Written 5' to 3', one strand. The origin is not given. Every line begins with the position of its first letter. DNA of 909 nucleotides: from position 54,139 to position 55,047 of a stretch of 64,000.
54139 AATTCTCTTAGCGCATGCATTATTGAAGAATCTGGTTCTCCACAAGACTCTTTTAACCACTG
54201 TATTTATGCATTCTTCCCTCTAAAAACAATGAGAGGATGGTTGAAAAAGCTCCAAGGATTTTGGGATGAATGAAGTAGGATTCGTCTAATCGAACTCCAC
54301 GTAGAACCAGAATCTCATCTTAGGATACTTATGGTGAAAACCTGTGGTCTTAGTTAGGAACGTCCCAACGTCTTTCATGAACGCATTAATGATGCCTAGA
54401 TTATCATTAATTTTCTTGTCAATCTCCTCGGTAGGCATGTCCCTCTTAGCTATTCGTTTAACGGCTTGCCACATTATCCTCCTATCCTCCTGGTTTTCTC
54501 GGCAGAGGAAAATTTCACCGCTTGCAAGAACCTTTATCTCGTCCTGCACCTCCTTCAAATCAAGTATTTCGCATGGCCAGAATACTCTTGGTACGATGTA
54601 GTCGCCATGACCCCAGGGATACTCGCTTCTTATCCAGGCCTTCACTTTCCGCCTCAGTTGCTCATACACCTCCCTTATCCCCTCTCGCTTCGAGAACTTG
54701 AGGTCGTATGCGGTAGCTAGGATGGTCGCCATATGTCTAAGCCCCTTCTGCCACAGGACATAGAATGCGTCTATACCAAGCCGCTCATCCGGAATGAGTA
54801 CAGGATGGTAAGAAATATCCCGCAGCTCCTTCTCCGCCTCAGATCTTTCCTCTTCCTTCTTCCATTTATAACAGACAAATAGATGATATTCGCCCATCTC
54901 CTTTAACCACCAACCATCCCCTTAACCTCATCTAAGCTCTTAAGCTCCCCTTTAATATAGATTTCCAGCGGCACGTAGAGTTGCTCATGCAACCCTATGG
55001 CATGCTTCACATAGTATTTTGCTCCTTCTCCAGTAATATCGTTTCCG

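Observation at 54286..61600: Tightly coupled three-gene operon: coiled-coil surface anchor, 1820-aa trans-envelope giant with a C-terminal nuclease fold, and a 203-aa orphan (candidate undescribed system)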

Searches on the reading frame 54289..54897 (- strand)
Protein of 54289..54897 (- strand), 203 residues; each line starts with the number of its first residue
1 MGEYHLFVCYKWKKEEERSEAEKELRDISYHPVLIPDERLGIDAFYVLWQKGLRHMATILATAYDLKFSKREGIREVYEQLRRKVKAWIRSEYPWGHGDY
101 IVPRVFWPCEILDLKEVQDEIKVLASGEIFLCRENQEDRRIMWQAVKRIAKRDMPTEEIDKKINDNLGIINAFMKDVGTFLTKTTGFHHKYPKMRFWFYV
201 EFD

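Call 3: search_protein_families(library=pfam, proteins=[window:54289-54897:-], max_evalue=1)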
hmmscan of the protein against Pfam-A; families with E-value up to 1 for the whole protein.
window:54289-54897:- (203 aa): 1 family
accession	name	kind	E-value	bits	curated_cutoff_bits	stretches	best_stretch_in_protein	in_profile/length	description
PF16794.11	fn3_4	-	0.15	12.4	27.1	0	115-154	26-67/103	Fibronectin-III type domain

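Call 4: search_protein_families(library=padloc, proteins=[window:54289-54897:-], max_evalue=1)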
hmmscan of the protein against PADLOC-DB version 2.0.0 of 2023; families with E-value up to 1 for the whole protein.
window:54289-54897:- (203 aa): 0 families
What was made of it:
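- On Known anti-phage defence systems (PADLOC-DB v2): No hits for any of the three proteins at E up to 1 (call 4).
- PADLOC finds nothing (call 4).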

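Call 5: search_protein_families(library=ncbifam, proteins=[window:54289-54897:-], max_evalue=1)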
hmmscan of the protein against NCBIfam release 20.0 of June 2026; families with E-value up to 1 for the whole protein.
window:54289-54897:- (203 aa): 0 families
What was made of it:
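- On CDI (CdiBAI, type Vb secretion): There are no Pfam or NCBIfam hits for the giant (calls 3, 5).
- Checked: Gene 3 matches no Pfam, NCBIfam or PADLOC family (calls 3-5).
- The giant has no SlaA similarity (calls 3, 5).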

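Call 34: search_solved_structures(query=A2, max_evalue=10)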
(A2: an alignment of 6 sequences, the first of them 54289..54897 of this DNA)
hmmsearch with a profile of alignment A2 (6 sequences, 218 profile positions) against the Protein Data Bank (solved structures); distinct sequences matched with E-value up to 10: 2.
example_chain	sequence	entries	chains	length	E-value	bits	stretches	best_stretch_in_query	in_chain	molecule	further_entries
6v7b_A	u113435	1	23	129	0.16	14.9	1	21-73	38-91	Structural protein VP1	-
8qup_A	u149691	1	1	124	1.3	11.9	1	43-95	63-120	Bop1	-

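Call 36: find_homologous_proteins(query=window:54289-54897:-, max_evalue=0.01)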
Query window:54289-54897:- (203 aa): 20 proteins with E <= 0.01 among 85 candidates.
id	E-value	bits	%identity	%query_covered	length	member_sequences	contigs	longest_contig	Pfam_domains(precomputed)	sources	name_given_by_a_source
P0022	7.9e-137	472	100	100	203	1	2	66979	-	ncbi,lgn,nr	ncbi:MAG: hypothetical protein QW491_01650 [Thermoproteota archaeon]|nr:hypothetical protein [Candid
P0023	1.1e-101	357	77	100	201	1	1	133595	-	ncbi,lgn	ncbi:MAG: hypothetical protein QW385_01910 [Thermoproteota archaeon]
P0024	6.4e-71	256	58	100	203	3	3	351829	-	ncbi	ncbi:MAG: hypothetical protein QXU11_05805 [Thermoproteota archaeon]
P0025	6.1e-69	250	62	100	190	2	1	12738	-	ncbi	ncbi:MAG: hypothetical protein ACPL4E_09480 [Thermoproteota archaeon]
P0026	1.5e-65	239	54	100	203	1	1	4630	-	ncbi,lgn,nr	ncbi:MAG: hypothetical protein FGF50_10940 [Candidatus Brockarchaeota archaeon]|nr:hypothetical prot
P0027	1.2e-61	226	51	100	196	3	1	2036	-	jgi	-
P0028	4.5e-61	224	51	100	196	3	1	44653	-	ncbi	ncbi:MAG: hypothetical protein QXF52_04580 [Thermoproteota archaeon]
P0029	1.8e-56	209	55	85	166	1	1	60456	-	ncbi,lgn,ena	-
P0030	2.5e-53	199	48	100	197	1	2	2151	-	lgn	-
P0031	1.5e-49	186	46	100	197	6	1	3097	-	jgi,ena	-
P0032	3.8e-45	172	45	100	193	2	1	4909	-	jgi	jgi:hypothetical protein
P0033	3.6e-43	166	46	100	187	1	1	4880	-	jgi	-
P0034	1.1e-41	161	52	74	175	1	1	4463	-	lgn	-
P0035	2.8e-33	133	71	46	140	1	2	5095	-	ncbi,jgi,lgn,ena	-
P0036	1.0e-31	128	42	100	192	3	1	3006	-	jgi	jgi:hypothetical protein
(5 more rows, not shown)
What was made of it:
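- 54286..54897 (-): Gene 3, 203 aa, with no signal peptide. It is the predicted cognate immunity (inhibitor) protein of the class A nuclease cassette. The family has 20 members, all in Brockarchaeota or Thermoproteota MAGs (call 36).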

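Call 50: find_encoding_contigs(protein=P0028, flank=9000, max_places=1)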
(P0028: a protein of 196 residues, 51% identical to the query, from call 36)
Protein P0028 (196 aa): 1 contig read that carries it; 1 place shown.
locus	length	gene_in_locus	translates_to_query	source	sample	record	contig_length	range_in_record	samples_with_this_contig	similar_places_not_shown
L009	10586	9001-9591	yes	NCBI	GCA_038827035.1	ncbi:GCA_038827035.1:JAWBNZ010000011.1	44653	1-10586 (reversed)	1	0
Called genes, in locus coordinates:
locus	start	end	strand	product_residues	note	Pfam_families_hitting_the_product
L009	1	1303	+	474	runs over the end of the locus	PF13570:Beta-prop_ACSF4 (faint)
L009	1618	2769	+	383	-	-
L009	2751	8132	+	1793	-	-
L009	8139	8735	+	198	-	-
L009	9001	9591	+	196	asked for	-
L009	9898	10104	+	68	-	PF15970:HicB-like_2 (weak), PF15919:HicB_lk_antitox (weak)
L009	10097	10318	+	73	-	PF07927:HicA_toxin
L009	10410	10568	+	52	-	-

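Call 51: find_encoding_contigs(protein=P0024, flank=9000, max_places=1)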
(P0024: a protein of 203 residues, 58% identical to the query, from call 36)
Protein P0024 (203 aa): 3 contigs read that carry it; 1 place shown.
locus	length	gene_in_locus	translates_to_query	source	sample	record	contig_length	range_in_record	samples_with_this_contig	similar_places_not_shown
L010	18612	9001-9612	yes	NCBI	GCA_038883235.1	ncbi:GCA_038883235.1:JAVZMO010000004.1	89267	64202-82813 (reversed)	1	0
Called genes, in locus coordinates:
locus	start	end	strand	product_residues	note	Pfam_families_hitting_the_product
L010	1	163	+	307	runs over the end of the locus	-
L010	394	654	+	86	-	-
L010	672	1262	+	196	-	PF14528:LAGLIDADG_3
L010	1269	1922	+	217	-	-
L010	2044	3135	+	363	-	PF01306:LacY_symp (weak), PF07690:MFS_1, PF12832:MFS_1_like, PF07690:MFS_1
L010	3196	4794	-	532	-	PF00118:Cpn60_TCP1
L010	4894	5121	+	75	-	PF00833:Ribosomal_S17e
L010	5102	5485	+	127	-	-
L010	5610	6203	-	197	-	PF00156:Pribosyltran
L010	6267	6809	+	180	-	-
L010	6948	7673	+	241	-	PF00005:ABC_tran, PF13304:AAA_21 (faint)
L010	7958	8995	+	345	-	-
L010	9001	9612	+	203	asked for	-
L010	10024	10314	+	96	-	-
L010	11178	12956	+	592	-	PF04068:Fer4_RLI, PF00037:Fer4 (weak), PF02463:SMC_N (faint), PF13476:AAA_23 (faint), PF00005:ABC_tran, PF13304:AAA_21 (faint), PF00005:ABC_tran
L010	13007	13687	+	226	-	PF00121:TIM, PF05690:ThiG (weak)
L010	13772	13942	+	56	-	-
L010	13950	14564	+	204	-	PF08241:Methyltransf_11 (weak), PF13649:Methyltransf_25, PF13847:Methyltransf_31 (weak)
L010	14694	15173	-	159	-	PF13302:Acetyltransf_3, PF00583:Acetyltransf_1, PF13673:Acetyltransf_10, PF13508:Acetyltransf_7, PF08445:FR47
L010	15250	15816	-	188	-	PF04015:DUF362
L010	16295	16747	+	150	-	PF01209:Ubie_methyltran (weak), PF03848:TehB (weak), PF13489:Methyltransf_23, PF01728:FtsJ, PF13847:Methyltransf_31, PF08241:Methyltransf_11, PF08242:Methyltransf_12, PF13649:Methyltransf_25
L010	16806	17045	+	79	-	-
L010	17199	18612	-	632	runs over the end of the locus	PF03485:Arg_tRNA_synt_N, PF00750:tRNA-synt_1d, PF05746:DALR_1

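Call 82: predict_structure(alignment_id=A7)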
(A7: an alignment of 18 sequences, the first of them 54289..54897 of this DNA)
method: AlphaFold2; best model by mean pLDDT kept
length: 203 residues; sequences in the alignment: 18
mean_pLDDT: 91.3   pTM: 0.89
mean pLDDT of the five models: 91.3, 91.3, 90.7, 89.9, 89.5
residues with pLDDT >= 90: 155; 70-90: 39; 50-70: 9; < 50: 0
segments of 3 or more residues with pLDDT < 50: none
pLDDT, mean of each block of 10 residues (from residue 1): 87 81 92 89 94 97 95 95 94 65 91 98 95 95 93 87 93 97 98 94 83
secondary structure, 60 per line:
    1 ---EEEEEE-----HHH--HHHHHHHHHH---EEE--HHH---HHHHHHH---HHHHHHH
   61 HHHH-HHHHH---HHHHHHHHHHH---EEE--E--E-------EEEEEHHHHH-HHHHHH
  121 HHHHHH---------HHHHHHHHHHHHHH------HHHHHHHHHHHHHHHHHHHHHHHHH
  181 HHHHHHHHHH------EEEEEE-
elements in order: E4-9 H20-29 E33-35 H44-50 H54-64 H66-70 H74-84 E88-90 E104-108 H109-113 H115-126 H136-149 H156-190 E197-202

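Call 85: fold_search(model_id=the predicted structure, library=pdb)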
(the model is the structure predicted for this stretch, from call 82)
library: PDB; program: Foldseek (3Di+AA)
matches with E <= 10: 123; with E <= 0.001: 0
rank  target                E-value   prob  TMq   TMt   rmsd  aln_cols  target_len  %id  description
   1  9bra_a                5.6e-01  0.04  0.15  0.05  28.1       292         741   13  Intact V-ATPase State 2 and synaptophysin complex in mouse brain isolated synaptic vesicles (released 2024-06-19)
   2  7u8o_a                7.7e-01  0.03  0.12  0.05  25.1       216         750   15  Structure of porcine V-ATPase with mEAK7 and SidK, Rotary state 2 (released 2022-07-06)
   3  6vqi_a                1.0e+00  0.02  0.12  0.09  26.5       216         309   13  Mammalian V-ATPase from rat brain collar and peripheral stalks rotational state 1 (from focused refinement) (released 2020-03-18)
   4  6xbw_a                1.9e+00  0.02  0.13  0.05  24.8       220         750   15  Cryo-EM structure of V-ATPase from bovine brain, state 1 (released 2020-08-19)
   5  7uzf_a                2.0e+00  0.02  0.13  0.05  24.6       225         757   16  Rat Kidney V-ATPase with SidK, State 1 (released 2023-11-22)
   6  1s5x_B                2.2e+00  0.06  0.19  0.24  13.8       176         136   11  The crystal structure of Trematomus bernacchii hemoglobin oxidized by air (released 2004-05-04)
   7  6zmx_A                2.3e+00  0.06  0.20  0.25  13.9       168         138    8  Crystal structure of hemoglobin from turkey (Meleagiris gallopova) crystallized in orthorhombic form at 1.4 Angstrom r (released 2020-07-22)
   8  7z6h_E                2.3e+00  0.03  0.14  0.10  16.0       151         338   12  Structure of DNA-bound human RAD17-RFC clamp loader and 9-1-1 checkpoint clamp (released 2022-05-04)
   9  3bcq_B                2.8e+00  0.06  0.22  0.27  13.8       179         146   14  Crystal structure of oxy-hemoglobin from Brycon cephalus (released 2008-10-07)
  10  9gbt_A                2.8e+00  0.05  0.22  0.22  16.9       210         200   11  De novo designed retro-aldolase 13 (RAD13) (released 2025-08-13)
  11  2vyw                  2.9e+00  0.04  0.18  0.22  13.1       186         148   12  Hemoglobin (Hb2) from trematode Fasciola hepatica (released 2008-08-12)
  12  5w4d_A                3.1e+00  0.05  0.17  0.17  15.3       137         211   14  C. japonica N-domain, Selenomethionine mutant (released 2018-06-13)
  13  3wtg_A                3.2e+00  0.06  0.20  0.24  12.2       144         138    8  Crystal structure of Emu (dromaius novaehollandiae) hemoglobin at 2.3 angstrom resolution (released 2014-07-02)
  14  5w4a_B                3.2e+00  0.05  0.17  0.17  15.3       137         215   14  C. japonica N-domain (released 2018-06-13)
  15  1faw_A                3.2e+00  0.03  0.16  0.21  14.1       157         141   10  GRAYLAG GOOSE HEMOGLOBIN (OXY FORM) (released 2001-12-05)
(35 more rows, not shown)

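Call 89: fold_search(model_id=the predicted structure, library=viral)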
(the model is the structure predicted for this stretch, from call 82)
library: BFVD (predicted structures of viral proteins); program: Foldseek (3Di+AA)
matches with E <= 10: 77; with E <= 0.001: 0
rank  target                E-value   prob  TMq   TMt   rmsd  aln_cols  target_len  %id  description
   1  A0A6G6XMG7            1.0e+00  0.06  0.17  0.12  16.7       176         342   13  (no name in the UniProt tables at hand)
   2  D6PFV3                1.2e+00  0.03  0.12  0.06  16.5       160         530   11  (no name in the UniProt tables at hand)
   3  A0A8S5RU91            1.3e+00  0.06  0.18  0.24  15.8       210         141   10  (no name in the UniProt tables at hand)
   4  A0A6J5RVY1            1.3e+00  0.06  0.17  0.08  15.0       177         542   13  Uncharacterized protein [uncultured Caudovirales phage]
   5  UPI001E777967         1.3e+00  0.04  0.15  0.12  15.0       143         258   12  (no name look-up for this kind of identifier)
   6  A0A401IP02            1.6e+00  0.04  0.16  0.06  22.0       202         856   13  Wsv119-like protein [Hemigrapsus takanoi nimavirus]
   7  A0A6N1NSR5            1.8e+00  0.03  0.17  0.18  15.2       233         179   12  Endonuclease 2 [Tupanvirus soda lake]
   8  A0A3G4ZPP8            1.8e+00  0.01  0.10  0.06  27.6       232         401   10  Uncharacterized protein [Terrestrivirus sp.]
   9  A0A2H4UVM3            1.9e+00  0.02  0.15  0.05  14.7       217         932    9  Peptidase M16 [Bodo saltans virus]
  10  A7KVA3                2.5e+00  0.09  0.27  0.40   8.4       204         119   11  (no name in the UniProt tables at hand)
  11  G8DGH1                3.3e+00  0.08  0.15  0.06  13.8        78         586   15  (no name in the UniProt tables at hand)
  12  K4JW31                3.3e+00  0.03  0.21  0.14  19.6       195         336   14  Uncharacterized protein [Caulobacter phage CcrColossus]
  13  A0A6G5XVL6            3.5e+00  0.02  0.12  0.11  15.5       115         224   18  (no name in the UniProt tables at hand)
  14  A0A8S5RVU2            3.5e+00  0.01  0.15  0.15  19.6       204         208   12  Uncharacterized protein [Siphoviridae sp. ctHip2]
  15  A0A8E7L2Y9            3.7e+00  0.03  0.18  0.16  18.5       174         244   13  Uncharacterized protein [Enterococcus phage 113]
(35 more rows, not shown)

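Call 101: find_related_loci(query=A7, collection=viral_contigs, flank=5000)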
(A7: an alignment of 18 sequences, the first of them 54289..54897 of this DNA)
Query A7 (203 aa) in viral_contigs; peptide patterns used: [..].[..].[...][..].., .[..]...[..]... (x = any residue, [..] = any of these).
57 stretches matched a pattern, but none encodes a relative of the query by tblastn (E <= 1e-3).

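Call 102: find_related_loci(query=A7, collection=metagenome_contigs, flank=8000)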
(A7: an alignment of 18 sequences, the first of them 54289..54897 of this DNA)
Query A7 (203 aa) in metagenome_contigs; peptide patterns used: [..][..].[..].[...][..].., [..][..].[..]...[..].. (x = any residue, [..] = any of these).
197 stretches matched a pattern; 20 encode a relative of the query (tblastn E <= 1e-3); 20 distinct loci.
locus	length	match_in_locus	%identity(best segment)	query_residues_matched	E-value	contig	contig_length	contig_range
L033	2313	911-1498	52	1-203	5e-69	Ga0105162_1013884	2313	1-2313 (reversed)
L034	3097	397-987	46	1-203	6e-55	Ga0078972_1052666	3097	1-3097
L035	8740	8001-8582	45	1-203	1e-48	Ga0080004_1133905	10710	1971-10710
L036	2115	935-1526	46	1-203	4e-43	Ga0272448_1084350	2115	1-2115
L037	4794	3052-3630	36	1-202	1e-28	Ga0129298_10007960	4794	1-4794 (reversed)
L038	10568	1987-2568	33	15-201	1e-21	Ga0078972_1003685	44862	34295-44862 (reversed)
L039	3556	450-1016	31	20-201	1e-20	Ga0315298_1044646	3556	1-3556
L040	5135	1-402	39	60-201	2e-20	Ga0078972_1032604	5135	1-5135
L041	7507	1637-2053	36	56-201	2e-19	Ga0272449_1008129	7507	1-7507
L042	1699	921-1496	32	19-201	5e-19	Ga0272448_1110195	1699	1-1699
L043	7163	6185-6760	32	19-201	1e-18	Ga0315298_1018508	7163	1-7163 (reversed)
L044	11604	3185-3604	35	53-201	2e-18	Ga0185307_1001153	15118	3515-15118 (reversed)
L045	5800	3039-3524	31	24-201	2e-17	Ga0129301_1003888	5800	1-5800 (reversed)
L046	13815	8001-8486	31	24-201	2e-17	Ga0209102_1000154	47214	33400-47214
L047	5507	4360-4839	31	51-200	3e-17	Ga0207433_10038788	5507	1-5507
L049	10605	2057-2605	30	20-201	9e-19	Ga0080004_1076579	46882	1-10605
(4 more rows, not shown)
